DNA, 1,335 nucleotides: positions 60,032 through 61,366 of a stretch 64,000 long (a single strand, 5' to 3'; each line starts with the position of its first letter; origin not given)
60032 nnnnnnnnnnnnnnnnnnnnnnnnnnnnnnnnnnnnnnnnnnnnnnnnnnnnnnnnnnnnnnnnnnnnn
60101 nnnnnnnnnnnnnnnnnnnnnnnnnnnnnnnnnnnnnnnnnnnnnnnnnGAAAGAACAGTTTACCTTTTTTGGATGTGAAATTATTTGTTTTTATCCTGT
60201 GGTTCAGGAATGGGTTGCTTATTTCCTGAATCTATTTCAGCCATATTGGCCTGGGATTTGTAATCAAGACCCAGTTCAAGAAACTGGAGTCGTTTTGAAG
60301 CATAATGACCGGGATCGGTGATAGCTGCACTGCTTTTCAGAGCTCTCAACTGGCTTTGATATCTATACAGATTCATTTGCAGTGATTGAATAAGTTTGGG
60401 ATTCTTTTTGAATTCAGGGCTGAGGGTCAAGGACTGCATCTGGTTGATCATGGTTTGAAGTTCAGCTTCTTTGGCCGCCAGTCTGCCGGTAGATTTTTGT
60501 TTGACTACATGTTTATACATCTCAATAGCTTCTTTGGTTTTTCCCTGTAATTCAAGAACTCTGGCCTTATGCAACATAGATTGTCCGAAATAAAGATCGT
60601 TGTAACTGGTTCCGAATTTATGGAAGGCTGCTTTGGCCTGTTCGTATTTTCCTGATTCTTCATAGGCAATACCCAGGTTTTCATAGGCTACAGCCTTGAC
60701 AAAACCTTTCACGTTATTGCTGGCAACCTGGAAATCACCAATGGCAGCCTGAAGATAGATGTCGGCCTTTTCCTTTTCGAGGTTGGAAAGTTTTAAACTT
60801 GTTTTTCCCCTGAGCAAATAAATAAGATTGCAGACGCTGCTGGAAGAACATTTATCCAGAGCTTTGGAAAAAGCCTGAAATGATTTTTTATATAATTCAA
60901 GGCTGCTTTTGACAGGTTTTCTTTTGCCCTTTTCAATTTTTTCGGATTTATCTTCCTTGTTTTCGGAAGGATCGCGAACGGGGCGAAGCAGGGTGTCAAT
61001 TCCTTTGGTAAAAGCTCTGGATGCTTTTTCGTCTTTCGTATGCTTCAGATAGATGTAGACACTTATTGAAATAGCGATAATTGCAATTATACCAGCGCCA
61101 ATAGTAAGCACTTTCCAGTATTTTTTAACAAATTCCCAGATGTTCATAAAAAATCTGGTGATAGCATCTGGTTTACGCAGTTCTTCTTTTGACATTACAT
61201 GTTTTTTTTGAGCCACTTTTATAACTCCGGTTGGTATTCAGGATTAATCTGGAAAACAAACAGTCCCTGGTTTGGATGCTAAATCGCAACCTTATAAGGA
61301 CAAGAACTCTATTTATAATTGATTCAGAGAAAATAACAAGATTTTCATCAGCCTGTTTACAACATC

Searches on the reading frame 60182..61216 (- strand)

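Call 13: search_protein_families(library=pfam, proteins=[window:60182-61216:-], max_evalue=0.0001)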
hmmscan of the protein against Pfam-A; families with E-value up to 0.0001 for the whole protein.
window:60182-61216:- (344 aa): 9 families
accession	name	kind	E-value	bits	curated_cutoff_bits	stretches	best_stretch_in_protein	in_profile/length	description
PF13174.12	TPR_6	-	7.1e-08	33.1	26.3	0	178-205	3-30/33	Tetratricopeptide repeat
PF00515.34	TPR_1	-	1.5e-07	31.3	27.8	0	175-200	1-26/34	Tetratricopeptide repeat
PF13424.12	TPR_12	-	2.2e-07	31.4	30.1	0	174-198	44-68/77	Tetratricopeptide repeat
PF07719.23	TPR_2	-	2.6e-07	30.7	27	0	176-200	2-26/34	Tetratricopeptide repeat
PF13181.12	TPR_8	-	7e-06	26.2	25.7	0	177-198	3-24/34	Tetratricopeptide repeat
PF09976.15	TPR_21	-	2.5e-05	24.6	25.5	0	29-71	3-45/193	Tetratricopeptide repeat-like domain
PF13176.12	TPR_7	-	2.7e-05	24.4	27.9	0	177-194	1-18/36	Tetratricopeptide repeat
PF04212.24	MIT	-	3.4e-05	24.3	30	0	213-236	6-29/66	MIT (microtubule interacting and transport) domain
PF13374.12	TPR_10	-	9.6e-05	22.7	27.5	0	175-199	2-26/42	Tetratricopeptide repeat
